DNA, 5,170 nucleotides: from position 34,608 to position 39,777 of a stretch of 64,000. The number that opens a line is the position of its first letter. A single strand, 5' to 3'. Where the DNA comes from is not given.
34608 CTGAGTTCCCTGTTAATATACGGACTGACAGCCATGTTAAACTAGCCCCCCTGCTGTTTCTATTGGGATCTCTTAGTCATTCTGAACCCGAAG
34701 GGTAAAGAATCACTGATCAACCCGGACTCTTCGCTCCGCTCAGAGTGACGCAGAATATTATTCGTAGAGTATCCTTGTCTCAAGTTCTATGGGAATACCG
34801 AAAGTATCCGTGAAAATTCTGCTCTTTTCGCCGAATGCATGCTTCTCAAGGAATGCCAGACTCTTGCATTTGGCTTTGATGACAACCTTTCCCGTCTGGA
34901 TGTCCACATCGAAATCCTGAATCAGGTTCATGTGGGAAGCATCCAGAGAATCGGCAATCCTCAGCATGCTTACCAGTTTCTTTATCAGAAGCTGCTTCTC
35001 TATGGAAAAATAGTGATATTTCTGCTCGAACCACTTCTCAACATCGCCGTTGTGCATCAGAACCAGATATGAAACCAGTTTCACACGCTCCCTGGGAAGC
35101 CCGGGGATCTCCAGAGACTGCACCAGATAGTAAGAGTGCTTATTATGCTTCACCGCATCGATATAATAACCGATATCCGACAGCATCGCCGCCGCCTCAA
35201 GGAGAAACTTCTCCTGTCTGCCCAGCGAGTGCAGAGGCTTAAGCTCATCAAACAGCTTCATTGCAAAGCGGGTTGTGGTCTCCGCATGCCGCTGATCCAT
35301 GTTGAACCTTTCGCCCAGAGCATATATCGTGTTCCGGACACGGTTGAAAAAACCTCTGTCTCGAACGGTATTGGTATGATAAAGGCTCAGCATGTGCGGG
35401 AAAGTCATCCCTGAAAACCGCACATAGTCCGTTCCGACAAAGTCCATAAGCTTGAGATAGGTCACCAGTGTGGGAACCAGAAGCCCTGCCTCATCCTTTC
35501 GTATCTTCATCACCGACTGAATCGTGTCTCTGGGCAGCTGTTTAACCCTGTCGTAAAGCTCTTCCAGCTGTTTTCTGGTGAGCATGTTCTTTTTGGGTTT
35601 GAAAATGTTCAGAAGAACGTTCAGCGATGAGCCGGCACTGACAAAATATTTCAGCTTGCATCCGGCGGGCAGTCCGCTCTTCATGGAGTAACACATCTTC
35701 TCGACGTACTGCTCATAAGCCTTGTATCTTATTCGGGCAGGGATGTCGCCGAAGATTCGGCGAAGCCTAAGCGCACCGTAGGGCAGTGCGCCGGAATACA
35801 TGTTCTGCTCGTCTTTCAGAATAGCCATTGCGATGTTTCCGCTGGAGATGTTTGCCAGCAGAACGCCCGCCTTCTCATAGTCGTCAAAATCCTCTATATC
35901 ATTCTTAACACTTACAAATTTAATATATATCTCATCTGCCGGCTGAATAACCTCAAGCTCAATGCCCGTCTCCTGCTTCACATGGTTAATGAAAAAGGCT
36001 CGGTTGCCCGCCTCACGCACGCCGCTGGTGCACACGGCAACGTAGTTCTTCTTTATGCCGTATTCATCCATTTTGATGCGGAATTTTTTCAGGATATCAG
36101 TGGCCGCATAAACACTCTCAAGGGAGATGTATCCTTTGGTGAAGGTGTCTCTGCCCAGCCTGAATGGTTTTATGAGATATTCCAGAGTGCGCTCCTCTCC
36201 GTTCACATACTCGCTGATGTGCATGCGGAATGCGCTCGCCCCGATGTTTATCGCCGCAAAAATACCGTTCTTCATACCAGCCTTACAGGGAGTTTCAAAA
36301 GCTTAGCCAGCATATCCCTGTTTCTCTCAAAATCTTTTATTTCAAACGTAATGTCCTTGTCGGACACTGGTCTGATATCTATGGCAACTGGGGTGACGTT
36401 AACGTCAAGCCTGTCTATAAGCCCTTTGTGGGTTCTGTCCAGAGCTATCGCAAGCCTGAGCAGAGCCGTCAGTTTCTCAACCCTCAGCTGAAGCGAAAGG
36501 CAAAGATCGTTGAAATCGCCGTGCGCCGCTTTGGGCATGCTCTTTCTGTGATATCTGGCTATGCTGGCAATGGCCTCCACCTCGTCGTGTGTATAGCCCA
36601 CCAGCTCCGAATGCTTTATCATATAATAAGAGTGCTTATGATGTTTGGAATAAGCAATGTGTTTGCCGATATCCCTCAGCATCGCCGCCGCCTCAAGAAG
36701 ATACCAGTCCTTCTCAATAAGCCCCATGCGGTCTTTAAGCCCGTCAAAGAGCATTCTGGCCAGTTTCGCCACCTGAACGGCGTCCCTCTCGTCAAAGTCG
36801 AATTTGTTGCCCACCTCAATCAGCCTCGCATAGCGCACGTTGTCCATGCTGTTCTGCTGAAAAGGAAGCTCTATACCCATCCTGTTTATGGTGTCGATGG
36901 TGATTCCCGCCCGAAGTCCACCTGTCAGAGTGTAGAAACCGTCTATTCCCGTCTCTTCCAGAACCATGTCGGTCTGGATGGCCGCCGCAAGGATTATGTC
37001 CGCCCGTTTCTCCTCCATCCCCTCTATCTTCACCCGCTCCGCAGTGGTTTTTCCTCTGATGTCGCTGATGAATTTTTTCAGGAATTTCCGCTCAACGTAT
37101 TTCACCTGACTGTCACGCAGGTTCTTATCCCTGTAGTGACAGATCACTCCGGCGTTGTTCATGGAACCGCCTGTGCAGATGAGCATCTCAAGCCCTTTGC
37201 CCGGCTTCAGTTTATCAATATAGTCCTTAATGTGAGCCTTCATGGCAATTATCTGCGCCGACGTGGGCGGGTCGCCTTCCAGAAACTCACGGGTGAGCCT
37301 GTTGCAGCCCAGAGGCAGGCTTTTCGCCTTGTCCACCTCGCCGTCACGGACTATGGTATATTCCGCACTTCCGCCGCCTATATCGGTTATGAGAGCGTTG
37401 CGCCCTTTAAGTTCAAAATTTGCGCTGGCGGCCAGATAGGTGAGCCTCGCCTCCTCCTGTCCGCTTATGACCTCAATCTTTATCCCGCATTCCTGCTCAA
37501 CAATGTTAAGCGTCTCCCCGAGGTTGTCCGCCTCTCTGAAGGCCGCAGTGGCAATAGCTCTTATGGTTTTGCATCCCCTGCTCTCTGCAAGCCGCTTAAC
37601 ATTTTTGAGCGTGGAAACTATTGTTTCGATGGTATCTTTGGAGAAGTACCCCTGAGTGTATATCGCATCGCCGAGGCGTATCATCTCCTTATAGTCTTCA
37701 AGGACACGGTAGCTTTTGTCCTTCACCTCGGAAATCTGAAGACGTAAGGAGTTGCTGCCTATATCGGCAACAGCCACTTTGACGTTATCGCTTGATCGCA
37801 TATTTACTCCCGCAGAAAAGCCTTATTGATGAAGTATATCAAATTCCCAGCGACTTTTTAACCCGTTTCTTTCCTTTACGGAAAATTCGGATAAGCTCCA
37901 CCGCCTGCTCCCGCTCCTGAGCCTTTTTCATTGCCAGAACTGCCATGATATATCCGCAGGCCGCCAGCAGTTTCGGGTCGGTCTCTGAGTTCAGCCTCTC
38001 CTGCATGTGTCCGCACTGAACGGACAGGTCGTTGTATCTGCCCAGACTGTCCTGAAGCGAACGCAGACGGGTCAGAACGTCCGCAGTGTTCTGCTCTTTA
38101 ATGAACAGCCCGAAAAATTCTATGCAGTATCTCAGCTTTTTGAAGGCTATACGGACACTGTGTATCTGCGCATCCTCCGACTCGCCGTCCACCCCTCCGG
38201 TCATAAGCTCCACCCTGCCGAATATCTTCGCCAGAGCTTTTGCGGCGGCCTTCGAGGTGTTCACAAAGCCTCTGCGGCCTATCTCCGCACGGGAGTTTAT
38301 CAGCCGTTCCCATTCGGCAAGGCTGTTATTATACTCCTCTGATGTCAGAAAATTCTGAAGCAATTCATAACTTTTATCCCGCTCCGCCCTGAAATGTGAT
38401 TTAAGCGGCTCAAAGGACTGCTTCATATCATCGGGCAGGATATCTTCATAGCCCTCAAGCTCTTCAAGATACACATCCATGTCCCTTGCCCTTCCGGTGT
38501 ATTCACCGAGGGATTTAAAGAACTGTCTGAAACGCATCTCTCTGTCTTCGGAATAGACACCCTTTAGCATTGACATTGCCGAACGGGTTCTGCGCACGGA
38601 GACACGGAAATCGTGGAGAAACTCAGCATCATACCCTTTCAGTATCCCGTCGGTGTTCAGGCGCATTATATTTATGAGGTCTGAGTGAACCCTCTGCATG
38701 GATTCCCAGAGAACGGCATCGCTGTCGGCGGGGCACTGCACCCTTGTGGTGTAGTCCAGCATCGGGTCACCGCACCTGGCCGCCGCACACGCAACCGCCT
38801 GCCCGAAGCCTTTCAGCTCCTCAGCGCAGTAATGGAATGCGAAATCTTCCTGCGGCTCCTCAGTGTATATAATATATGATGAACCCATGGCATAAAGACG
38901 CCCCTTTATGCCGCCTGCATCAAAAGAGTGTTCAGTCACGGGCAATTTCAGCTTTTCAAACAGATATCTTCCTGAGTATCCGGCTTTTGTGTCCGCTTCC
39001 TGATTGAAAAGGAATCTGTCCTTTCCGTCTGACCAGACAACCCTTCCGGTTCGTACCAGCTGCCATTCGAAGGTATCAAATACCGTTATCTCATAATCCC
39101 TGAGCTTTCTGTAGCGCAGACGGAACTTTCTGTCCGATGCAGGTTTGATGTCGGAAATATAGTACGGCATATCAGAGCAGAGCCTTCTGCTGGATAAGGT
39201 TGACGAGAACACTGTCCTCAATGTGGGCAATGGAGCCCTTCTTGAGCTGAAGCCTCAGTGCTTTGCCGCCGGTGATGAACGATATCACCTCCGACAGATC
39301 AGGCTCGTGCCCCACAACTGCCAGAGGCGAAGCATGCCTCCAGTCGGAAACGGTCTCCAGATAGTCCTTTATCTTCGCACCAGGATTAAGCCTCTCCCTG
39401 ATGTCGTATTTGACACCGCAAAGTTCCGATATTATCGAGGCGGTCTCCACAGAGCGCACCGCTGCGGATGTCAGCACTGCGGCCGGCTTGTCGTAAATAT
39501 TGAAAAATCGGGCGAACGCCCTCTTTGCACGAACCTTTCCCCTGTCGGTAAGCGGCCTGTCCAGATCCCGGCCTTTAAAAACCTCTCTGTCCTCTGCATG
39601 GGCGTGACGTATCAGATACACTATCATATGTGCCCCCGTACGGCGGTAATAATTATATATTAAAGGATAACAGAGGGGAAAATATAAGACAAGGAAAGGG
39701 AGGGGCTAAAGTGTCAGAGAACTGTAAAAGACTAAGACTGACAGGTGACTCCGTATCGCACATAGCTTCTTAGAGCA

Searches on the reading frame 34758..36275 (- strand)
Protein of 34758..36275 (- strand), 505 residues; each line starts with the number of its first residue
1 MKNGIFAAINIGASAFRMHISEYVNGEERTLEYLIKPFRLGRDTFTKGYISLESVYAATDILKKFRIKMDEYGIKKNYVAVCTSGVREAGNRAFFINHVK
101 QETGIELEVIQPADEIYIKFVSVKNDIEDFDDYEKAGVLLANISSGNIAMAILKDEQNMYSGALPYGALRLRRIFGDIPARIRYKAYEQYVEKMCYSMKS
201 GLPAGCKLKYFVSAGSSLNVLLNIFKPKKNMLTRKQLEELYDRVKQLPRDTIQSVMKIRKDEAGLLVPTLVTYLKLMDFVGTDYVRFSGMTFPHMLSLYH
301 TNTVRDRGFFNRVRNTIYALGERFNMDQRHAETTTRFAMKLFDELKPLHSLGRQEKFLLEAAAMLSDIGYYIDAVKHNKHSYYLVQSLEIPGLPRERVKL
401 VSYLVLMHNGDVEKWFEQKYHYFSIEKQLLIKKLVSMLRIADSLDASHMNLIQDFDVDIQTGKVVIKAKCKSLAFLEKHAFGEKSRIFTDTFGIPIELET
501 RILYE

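Call 73: search_protein_families(library=pfam, proteins=[window:34758-36275:-], max_evalue=0.00001)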
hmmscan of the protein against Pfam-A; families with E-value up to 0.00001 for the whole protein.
window:34758-36275:- (505 aa): 2 families
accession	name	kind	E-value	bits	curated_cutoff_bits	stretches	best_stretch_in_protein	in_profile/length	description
PF21447.3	Ppx-GppA_III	-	4.5e-22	79.2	27.3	1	315-450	4-138/177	Ppx/GppA phosphatase, domain III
PF02541.22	Ppx-GppA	-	1.4e-18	67.8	27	1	33-290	15-271/285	Ppx/GppA phosphatase family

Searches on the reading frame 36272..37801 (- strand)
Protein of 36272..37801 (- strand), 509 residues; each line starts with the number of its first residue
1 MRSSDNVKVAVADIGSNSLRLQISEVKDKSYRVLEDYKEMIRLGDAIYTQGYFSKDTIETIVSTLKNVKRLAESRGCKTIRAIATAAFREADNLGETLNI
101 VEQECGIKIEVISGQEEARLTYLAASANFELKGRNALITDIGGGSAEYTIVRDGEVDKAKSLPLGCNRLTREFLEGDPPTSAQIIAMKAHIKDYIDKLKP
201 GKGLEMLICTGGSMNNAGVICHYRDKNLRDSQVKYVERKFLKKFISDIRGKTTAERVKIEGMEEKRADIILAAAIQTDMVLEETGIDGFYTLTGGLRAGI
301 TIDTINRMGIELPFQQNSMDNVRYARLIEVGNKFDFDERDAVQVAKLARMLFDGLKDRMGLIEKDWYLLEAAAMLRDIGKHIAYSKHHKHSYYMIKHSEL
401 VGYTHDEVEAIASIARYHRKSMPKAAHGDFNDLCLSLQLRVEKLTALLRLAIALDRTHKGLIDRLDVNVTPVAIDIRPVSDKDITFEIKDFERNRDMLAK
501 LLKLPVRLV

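Call 73: search_protein_families(library=pfam, proteins=[window:36272-37801:-], max_evalue=0.00001)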
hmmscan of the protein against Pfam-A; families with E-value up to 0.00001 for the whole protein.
window:36272-37801:- (509 aa): 2 families
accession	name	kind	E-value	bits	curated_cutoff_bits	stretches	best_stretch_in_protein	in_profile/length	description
PF02541.22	Ppx-GppA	-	1.7e-52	179.1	27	1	23-305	2-282/285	Ppx/GppA phosphatase family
PF21447.3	Ppx-GppA_III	-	3.1e-29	102.5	27.3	1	322-467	1-145/177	Ppx/GppA phosphatase, domain III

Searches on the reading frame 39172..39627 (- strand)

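Call 6: search_protein_families(library=pfam, proteins=[window:39172-39627:-])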
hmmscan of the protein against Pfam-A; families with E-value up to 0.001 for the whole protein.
window:39172-39627:- (151 aa): 1 family
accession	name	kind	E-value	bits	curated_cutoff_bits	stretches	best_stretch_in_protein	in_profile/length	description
PF00300.27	His_Phos_1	-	3.3e-10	40.4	21.7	1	3-81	1-78/194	Histidine phosphatase superfamily (branch 1)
